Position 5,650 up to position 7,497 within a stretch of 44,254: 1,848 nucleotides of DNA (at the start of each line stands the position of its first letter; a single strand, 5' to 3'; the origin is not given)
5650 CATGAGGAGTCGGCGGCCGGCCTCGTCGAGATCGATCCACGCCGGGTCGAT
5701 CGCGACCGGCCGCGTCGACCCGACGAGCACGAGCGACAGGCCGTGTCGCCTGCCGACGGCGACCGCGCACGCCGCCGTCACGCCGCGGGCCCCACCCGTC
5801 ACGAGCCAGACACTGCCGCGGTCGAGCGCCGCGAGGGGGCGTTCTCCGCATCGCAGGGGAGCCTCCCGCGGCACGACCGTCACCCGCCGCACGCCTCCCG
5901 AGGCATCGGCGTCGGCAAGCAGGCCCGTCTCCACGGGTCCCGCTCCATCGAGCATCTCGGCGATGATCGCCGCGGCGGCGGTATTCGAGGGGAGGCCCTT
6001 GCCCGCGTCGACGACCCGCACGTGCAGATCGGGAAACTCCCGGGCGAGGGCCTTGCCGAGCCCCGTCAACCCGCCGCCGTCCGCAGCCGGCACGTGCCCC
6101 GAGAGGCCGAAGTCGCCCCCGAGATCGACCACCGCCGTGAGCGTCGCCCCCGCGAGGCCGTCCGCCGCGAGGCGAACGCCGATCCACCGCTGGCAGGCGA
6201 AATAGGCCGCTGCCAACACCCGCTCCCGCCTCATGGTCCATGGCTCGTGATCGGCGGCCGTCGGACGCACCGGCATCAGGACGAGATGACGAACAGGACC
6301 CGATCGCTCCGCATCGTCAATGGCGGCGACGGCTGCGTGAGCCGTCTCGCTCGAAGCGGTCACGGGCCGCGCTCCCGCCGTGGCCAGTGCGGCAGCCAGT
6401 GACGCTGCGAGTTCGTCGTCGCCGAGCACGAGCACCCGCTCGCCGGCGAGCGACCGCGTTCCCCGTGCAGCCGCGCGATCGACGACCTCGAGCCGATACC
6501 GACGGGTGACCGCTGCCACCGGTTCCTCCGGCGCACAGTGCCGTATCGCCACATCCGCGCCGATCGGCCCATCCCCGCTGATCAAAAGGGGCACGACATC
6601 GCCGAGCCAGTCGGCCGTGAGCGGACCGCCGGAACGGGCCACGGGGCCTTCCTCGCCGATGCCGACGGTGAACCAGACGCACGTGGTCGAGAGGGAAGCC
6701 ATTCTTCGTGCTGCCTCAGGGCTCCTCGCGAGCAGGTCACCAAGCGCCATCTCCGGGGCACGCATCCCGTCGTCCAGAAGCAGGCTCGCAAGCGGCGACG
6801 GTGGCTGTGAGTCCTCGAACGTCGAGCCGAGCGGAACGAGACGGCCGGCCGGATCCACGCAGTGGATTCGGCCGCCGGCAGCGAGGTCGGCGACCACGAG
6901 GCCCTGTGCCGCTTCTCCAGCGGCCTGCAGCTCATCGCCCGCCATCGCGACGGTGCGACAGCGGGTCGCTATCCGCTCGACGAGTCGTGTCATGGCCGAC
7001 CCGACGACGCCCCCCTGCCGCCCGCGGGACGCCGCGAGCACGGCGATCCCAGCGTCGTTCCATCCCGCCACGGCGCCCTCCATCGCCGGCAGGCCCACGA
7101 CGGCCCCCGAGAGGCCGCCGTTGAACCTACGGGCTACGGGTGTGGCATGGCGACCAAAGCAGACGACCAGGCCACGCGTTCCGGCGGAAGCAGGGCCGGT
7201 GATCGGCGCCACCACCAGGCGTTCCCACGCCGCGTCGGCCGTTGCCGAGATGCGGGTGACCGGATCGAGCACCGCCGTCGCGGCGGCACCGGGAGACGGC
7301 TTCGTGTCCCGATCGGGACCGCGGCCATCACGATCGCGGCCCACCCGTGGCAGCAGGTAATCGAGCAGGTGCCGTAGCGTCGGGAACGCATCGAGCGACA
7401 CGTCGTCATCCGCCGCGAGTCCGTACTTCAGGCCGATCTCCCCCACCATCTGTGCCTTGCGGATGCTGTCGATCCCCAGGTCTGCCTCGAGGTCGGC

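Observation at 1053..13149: Self-contained reductive lipid cassette: one-polypeptide Pfa/Hgl-like PKS coupled to PPTase, FabL-type trans-ER and an R-domain/SCP2 release enzyme, with a divergent condensation-like acyltransferase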

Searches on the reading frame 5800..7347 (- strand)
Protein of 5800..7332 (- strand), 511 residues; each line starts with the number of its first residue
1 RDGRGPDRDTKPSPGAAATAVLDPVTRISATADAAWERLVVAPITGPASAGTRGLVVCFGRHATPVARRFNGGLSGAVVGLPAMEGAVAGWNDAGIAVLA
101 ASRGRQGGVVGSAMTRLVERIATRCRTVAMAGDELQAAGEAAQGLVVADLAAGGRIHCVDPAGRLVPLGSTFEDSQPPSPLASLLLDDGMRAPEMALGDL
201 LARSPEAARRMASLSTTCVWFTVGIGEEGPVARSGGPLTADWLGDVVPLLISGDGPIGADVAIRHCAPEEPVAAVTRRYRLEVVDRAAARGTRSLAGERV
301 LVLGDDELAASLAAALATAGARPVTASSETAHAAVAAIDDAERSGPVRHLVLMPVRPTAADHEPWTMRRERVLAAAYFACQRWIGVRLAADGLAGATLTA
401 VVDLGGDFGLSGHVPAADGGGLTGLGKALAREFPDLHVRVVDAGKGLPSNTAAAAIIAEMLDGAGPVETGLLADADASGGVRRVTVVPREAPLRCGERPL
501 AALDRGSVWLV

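Call 21: search_protein_families(library=pfam, proteins=[window:5800-7332:-], max_evalue=10)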
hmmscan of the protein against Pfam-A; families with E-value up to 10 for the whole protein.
window:5800-7332:- (511 aa): 2 families
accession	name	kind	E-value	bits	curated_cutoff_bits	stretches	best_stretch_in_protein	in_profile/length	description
PF00148.24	Oxidored_nitro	-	0.00018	20.9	28.6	1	273-336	249-311/399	Nitrogenase component 1 type Oxidoreductase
PF01861.22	BpsA_C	-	0.38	10.4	27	1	294-319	42-66/243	Branched-chain polyamine synthase A C-terminal domain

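Call 47: search_solved_structures(query=A3, max_evalue=10)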
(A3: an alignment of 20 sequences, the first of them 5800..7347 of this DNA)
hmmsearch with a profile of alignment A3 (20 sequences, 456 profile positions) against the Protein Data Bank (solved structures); distinct sequences matched with E-value up to 10: 15.
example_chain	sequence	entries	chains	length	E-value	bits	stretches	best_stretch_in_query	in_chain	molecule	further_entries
3woh_A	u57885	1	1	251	0.023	16.7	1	342-412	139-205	SiaM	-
28jw_k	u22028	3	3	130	0.032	16.2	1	34-94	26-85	Small ribosomal subunit protein uS11c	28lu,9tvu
3d1l_A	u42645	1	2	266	0.14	14.1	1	246-298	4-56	Putative NADP oxidoreductase BF3122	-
3gvz_A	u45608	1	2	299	0.21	13.5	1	47-150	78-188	Uncharacterized protein CV2077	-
5ktk_A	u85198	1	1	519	0.21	13.5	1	372-435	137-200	Polyketide synthase PksJ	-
2mr6_A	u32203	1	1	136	0.25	13.3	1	255-300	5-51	De novo designed Protein OR462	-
5lnn_A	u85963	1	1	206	0.63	11.9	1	239-304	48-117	Histidine kinase CKI1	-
6ulw_A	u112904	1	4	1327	0.65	11.9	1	366-419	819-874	Amino acid adenylation domain-containing protein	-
3mm4_A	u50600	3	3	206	0.7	11.8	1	239-304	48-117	Histidine kinase homolog | Histidine kinase CKI1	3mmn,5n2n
5lnm_A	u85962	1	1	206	0.7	11.8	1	239-304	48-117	Histidine kinase CKI1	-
1vl8_A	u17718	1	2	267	0.74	11.7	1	370-410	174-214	Gluconate 5-dehydrogenase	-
2axq_A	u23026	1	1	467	0.88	11.5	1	251-291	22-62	Saccharopine dehydrogenase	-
3bu7_A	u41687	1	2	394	1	11.2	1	144-194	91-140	Gentisate 1,2-dioxygenase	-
9n5u_A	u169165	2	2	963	1.5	10.7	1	252-308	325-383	NfnA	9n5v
7pwg_i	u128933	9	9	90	1.7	10.5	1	46-115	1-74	Ribosomal protein L36-1 | 60S ribosomal protein eL36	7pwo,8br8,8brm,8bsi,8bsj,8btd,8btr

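Call 48: search_protein_families(library=pfam, alignment_id=A3, max_evalue=1)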
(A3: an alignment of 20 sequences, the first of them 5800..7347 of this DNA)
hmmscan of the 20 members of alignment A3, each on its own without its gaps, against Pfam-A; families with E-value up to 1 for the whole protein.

A. member 1, window:5800-7347:- (516 aa): 2 families
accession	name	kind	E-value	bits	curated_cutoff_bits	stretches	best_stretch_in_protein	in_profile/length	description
PF00148.24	Oxidored_nitro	-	0.00019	20.9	28.6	1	278-341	249-311/399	Nitrogenase component 1 type Oxidoreductase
PF01861.22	BpsA_C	-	0.38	10.4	27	1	299-324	42-66/243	Branched-chain polyamine synthase A C-terminal domain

B. families by the number of members that match (of 20 scanned): 17 families
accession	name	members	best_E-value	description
PF03417.21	AAT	7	0.00015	Acyl-coenzyme A:6-aminopenicillanic acid acyl-transferase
PF01488.26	Shikimate_DH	4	0.012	Shikimate / quinate 5-dehydrogenase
PF02826.25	2-Hacid_dh_C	4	0.028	D-isomer specific 2-hydroxyacid dehydrogenase, NAD binding domain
PF13241.12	NAD_binding_7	3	0.0057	Putative NAD(P)-binding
PF00148.24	Oxidored_nitro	2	0.00019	Nitrogenase component 1 type Oxidoreductase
PF02495.22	TGBp3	2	0.1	Triple gene block 3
PF07992.20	Pyr_redox_2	1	0.0072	Pyridine nucleotide-disulphide oxidoreductase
PF00070.33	Pyr_redox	1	0.015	Pyridine nucleotide-disulphide oxidoreductase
PF09502.15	HrpB4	1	0.018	Bacterial type III secretion protein (HrpB4)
PF03807.23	F420_oxidored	1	0.039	NADP oxidoreductase coenzyme F420-dependent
PF05035.17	DGOK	1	0.095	2-keto-3-deoxy-galactonokinase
PF01933.23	CofD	1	0.1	2-phospho-L-lactate transferase CofD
PF01975.23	SurE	1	0.12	Survival protein SurE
PF01262.27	AlaDh_PNT_C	1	0.17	Alanine dehydrogenase/PNT, C-terminal domain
PF07848.18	PaaX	1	0.22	PaaX-like protein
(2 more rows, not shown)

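Call 54: search_solved_structures(query=A3, max_evalue=0.3, show_alignments=4)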
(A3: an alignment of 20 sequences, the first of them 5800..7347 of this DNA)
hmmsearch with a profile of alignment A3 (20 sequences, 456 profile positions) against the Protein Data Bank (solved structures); distinct sequences matched with E-value up to 0.3: 6.
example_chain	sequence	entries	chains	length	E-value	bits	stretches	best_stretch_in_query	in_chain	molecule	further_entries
3woh_A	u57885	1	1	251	0.023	16.7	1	342-412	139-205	SiaM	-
28jw_k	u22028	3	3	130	0.032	16.2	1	34-94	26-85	Small ribosomal subunit protein uS11c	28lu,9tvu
3d1l_A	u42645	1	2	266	0.14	14.1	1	246-298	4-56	Putative NADP oxidoreductase BF3122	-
3gvz_A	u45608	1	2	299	0.21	13.5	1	47-150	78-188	Uncharacterized protein CV2077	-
5ktk_A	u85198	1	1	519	0.21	13.5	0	372-435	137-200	Polyketide synthase PksJ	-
2mr6_A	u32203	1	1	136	0.25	13.3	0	255-300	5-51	De novo designed Protein OR462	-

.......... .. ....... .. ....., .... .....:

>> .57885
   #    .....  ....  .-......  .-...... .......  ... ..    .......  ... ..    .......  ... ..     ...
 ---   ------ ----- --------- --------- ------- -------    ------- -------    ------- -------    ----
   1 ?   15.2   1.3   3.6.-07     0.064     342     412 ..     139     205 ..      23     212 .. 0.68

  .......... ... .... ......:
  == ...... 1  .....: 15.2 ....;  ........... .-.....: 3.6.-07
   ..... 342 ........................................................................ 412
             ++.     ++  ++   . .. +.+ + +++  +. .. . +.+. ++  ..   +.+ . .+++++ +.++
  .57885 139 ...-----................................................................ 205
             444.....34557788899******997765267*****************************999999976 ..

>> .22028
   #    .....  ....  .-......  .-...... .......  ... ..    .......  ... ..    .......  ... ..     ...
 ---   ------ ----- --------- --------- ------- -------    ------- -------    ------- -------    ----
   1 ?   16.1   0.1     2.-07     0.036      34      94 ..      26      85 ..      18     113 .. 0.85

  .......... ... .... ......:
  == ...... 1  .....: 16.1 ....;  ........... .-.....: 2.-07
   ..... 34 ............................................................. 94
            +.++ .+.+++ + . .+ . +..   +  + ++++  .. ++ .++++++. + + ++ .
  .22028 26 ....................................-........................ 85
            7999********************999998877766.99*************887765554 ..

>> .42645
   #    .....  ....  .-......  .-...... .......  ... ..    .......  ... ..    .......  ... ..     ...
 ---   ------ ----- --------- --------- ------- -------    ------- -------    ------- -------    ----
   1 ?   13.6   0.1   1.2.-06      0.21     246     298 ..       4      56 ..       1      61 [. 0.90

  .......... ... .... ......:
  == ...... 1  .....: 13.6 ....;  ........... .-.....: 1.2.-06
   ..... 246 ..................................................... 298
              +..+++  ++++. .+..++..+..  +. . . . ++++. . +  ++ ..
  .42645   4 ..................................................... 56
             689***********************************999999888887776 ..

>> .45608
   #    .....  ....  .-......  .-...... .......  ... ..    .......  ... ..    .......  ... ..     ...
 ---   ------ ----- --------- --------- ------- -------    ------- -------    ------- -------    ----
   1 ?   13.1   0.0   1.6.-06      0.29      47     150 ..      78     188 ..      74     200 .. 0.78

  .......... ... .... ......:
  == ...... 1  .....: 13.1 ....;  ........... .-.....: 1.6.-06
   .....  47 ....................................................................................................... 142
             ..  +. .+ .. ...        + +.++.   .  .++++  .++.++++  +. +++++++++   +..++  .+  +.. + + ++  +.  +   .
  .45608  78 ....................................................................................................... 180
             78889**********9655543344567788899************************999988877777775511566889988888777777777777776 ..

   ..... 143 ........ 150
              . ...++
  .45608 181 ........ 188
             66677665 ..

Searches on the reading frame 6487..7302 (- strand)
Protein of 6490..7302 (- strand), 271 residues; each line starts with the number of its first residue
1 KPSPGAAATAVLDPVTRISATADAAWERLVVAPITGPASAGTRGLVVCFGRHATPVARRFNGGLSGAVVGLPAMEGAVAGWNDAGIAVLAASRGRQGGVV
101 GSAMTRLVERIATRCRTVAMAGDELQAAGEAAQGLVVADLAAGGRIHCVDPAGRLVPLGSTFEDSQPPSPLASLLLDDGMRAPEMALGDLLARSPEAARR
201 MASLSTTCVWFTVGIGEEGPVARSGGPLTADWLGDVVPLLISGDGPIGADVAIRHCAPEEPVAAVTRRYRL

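Call 49: find_homologous_proteins(query=window:6520-7227:-, max_evalue=0.001)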
Query window:6520-7227:-: 8000 candidates shared short words with the query, none scored E <= 0.001.

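Call 52: search_protein_families(library=pfam, proteins=[window:6487-7239:-], max_evalue=5)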
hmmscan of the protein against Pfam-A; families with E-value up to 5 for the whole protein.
seq(251 aa): 0 families

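Call 58: search_protein_representatives(protein=window:6490-7302:-)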
Query: 271 residues. Proteins with E-value up to 0.001 (for the whole library): 12; up to 1e-10: 3; up to 1e-30: 0. The best 12 are listed.
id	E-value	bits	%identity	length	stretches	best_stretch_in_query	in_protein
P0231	1.8e-17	80.3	40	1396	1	24-270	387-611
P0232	4.0e-17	79.2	43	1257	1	32-271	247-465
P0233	2.1e-12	63.7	40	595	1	4-175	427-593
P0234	1.9e-09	54.0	30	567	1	10-211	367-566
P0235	3.5e-09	53.1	43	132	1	142-254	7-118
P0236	3.6e-09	53.1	34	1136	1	36-269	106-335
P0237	1.0e-08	51.6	45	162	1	20-91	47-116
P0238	1.9e-08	50.7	35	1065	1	36-269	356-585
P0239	7.6e-05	38.9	31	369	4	109-180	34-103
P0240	2.7e-04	37.1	41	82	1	55-139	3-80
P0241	5.4e-04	36.1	34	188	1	7-157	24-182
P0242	9.8e-04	35.3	37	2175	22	185-228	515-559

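Call 60: search_protein_families(library=pfam, proteins=[P0231, P0232, P0233, P0234, P0236, P0238], max_evalue=0.1)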
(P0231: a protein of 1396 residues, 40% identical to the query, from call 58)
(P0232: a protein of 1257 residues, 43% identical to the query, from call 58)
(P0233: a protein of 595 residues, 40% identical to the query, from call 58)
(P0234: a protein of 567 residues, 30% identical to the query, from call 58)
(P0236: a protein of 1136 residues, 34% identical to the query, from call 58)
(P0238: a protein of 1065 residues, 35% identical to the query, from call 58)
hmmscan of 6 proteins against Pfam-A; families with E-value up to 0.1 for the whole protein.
P0231 (1396 aa): 7 families
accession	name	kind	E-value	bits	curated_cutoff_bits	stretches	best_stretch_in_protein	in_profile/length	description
PF08659.16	KR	-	8.2e-29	101.2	22.6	1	829-1048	2-180/180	KR domain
PF21089.3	PKS_DH_N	-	1.1e-09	38.5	27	1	1123-1204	14-94/103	Polyketide synthase dehydratase domain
PF00550.31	PP-binding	-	5.3e-08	33.4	20.8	1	276-341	3-66/67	Phosphopantetheine attachment site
PF00698.26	Acyl_transf_1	-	7.1e-07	29.4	32.7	1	11-150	150-292/319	Acyl transferase domain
PF14765.12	PS-DH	-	7.3e-07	29.3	23.7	1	1264-1389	32-159/166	Polyketide synthase dehydratase N-terminal domain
PF00106.31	adh_short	-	3e-06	27.3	26.6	1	908-1018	36-150/195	short chain dehydrogenase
PF13561.12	adh_short_C2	-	8.3e-05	22.7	27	1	920-1019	42-145/236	Enoyl-(Acyl carrier protein) reductase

P0232 (1257 aa): 6 families
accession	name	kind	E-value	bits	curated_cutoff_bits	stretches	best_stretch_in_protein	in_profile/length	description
PF08659.16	KR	-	3.4e-27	95.9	22.6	1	680-901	2-180/180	KR domain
PF21089.3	PKS_DH_N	-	2.1e-08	34.4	27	1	985-1066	10-92/103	Polyketide synthase dehydratase domain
PF00550.31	PP-binding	-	3.8e-08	33.9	20.8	1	88-154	3-67/67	Phosphopantetheine attachment site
PF00106.31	adh_short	-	1.6e-06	28.2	26.6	1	761-870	38-151/195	short chain dehydrogenase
PF14765.12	PS-DH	-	6.3e-06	26.3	23.7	1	1123-1248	31-158/166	Polyketide synthase dehydratase N-terminal domain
PF13561.12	adh_short_C2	-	7.9e-06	26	27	1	772-871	43-146/236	Enoyl-(Acyl carrier protein) reductase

P0233 (595 aa): 1 family
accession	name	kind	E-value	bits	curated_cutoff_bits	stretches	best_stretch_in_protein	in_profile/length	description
PF00550.31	PP-binding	-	1.4e-07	32.1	20.8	1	289-355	3-67/67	Phosphopantetheine attachment site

P0234 (567 aa): 1 family
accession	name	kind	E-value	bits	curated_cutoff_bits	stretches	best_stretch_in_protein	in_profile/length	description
PF00550.31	PP-binding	-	2.7e-09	37.6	20.8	1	191-257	3-67/67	Phosphopantetheine attachment site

P0236 (1136 aa): 6 families
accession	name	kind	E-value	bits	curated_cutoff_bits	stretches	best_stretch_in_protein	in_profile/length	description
PF08659.16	KR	-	2.4e-23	83.4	22.6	1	629-773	37-180/180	KR domain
PF21089.3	PKS_DH_N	-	1.4e-08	35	27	1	865-946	15-95/103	Polyketide synthase dehydratase domain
PF14765.12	PS-DH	-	5.4e-07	29.7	23.7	1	1001-1133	28-162/166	Polyketide synthase dehydratase N-terminal domain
PF00106.31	adh_short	-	7.6e-07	29.2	26.6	1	633-697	37-101/195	short chain dehydrogenase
PF13561.12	adh_short_C2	-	1.2e-05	25.5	27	1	642-716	40-116/236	Enoyl-(Acyl carrier protein) reductase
PF01841.26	Transglut_core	-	0.073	13.8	23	0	637-657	62-82/108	Transglutaminase-like superfamily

P0238 (1065 aa): 6 families
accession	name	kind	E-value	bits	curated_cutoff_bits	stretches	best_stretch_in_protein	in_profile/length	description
PF08659.16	KR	-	3e-20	73.3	22.6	1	879-1015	37-172/180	KR domain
PF00106.31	adh_short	-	1.7e-06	28.1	26.6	1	883-949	37-103/195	short chain dehydrogenase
PF00550.31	PP-binding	-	2.6e-06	28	20.8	1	185-250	3-66/67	Phosphopantetheine attachment site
PF13561.12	adh_short_C2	-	2.2e-05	24.6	27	1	892-966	40-116/236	Enoyl-(Acyl carrier protein) reductase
PF11248.13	DUF3046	-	0.036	14.9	25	0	848-883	24-59/62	Protein of unknown function (DUF3046)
PF13241.12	NAD_binding_7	-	0.088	13.8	22.1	0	600-677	4-68/104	Putative NAD(P)-binding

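Call 68: predict_structure(alignment_id=A4)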
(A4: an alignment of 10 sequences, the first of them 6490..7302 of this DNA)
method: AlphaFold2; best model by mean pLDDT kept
length: 271 residues; sequences in the alignment: 10
mean_pLDDT: 65.6   pTM: 0.68
mean pLDDT of the five models: 65.6, 65.2, 61.4, 57.1, 55.5
residues with pLDDT >= 90: 29; 70-90: 121; 50-70: 46; < 50: 75
segments of 3 or more residues with pLDDT < 50: 1-25, 94-100, 236-271
pLDDT, mean of each block of 10 residues (from residue 1): 30 27 46 49 77 81 88 76 90 49 82 94 88 80 84 82 56 66 76 81 84 81 79 49 26 29 27 32
secondary structure, 60 per line:
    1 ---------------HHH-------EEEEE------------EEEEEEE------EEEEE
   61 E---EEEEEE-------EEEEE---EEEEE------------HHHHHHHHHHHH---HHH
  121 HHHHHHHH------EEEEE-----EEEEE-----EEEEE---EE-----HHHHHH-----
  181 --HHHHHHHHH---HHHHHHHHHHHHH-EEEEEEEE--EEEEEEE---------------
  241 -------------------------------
elements in order: E26-30 E43-49 E56-61 E65-70 E78-82 E86-90 H103-114 H118-128 E135-139 E145-149 E155-159 H170-175 H183-191 H195-207 E209-216 E219-225

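Call 70: fold_search(model_id=the predicted structure, library=pdb)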
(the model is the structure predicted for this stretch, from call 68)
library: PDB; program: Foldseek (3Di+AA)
matches with E <= 10: 447; with E <= 0.001: 0
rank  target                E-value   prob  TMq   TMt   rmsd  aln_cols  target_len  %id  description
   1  8yiy_K                3.2e-03  0.96  0.31  0.36   9.9       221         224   15  Cryo-EM structure of human proteasome assembly intermediate preholo-1 (released 2025-01-15)
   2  3unb_2                3.4e-03  0.90  0.31  0.36  10.5       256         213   12  Mouse constitutive 20S proteasome in complex with PR-957 (released 2012-02-29)
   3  7dr6_J                6.7e-03  0.60  0.26  0.31  10.7       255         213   10  PA28alpha-beta in complex with immunoproteasome (released 2021-01-20)
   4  9f9t_M                7.1e-03  0.75  0.29  0.34   9.9       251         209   12  CryoEM structure of native Trypanosoma cruzi apo proteasome 20S subunit (released 2024-12-25)
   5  8yiz_K                8.9e-03  0.94  0.32  0.39   8.4       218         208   16  Cryo-EM structure of human proteasome assembly intermediate preholo-2 (released 2025-01-15)
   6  5m32_H                9.4e-03  0.80  0.29  0.33  14.5       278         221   14  Human 26S proteasome in complex with Oprozomib (released 2017-07-05)
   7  8qyo_L                9.4e-03  0.66  0.28  0.34  10.4       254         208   10  Human proteasome 20S core particle (released 2024-02-21)
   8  1iru_1                9.4e-03  0.66  0.29  0.34  10.7       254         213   12  Crystal Structure of the mammalian 20S proteasome at 2.75 A resolution (released 2002-05-22)
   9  7qve_a                9.9e-03  0.84  0.30  0.36  10.3       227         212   14  Spinach 20S proteasome (released 2022-05-25)
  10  2x1c_A                1.2e-02  0.97  0.41  0.33   6.8       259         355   14  The crystal structure of precursor acyl coenzyme A:isopenicillin N acyltransferase from Penicillium chrysogenum (released 2010-03-09)
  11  6qm7_M                1.2e-02  0.69  0.30  0.35   9.4       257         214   10  Leishmania tarentolae proteasome 20S subunit complexed with GSK3494245 (released 2019-04-17)
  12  9f9p_M                1.2e-02  0.72  0.30  0.36   9.6       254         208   11  CryoEM structure of recombinant Trypanosoma cruzi apo proteasome 20S subunit (released 2024-12-25)
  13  9f9p_H                1.2e-02  0.72  0.28  0.31  13.6       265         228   12  CryoEM structure of recombinant Trypanosoma cruzi apo proteasome 20S subunit (released 2024-12-25)
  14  6qm7_H                1.3e-02  0.84  0.31  0.35  15.1       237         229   11  Leishmania tarentolae proteasome 20S subunit complexed with GSK3494245 (released 2019-04-17)
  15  6rgq_M                1.3e-02  0.60  0.28  0.33  11.0       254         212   12  Human 20S Proteasome (released 2019-09-04)
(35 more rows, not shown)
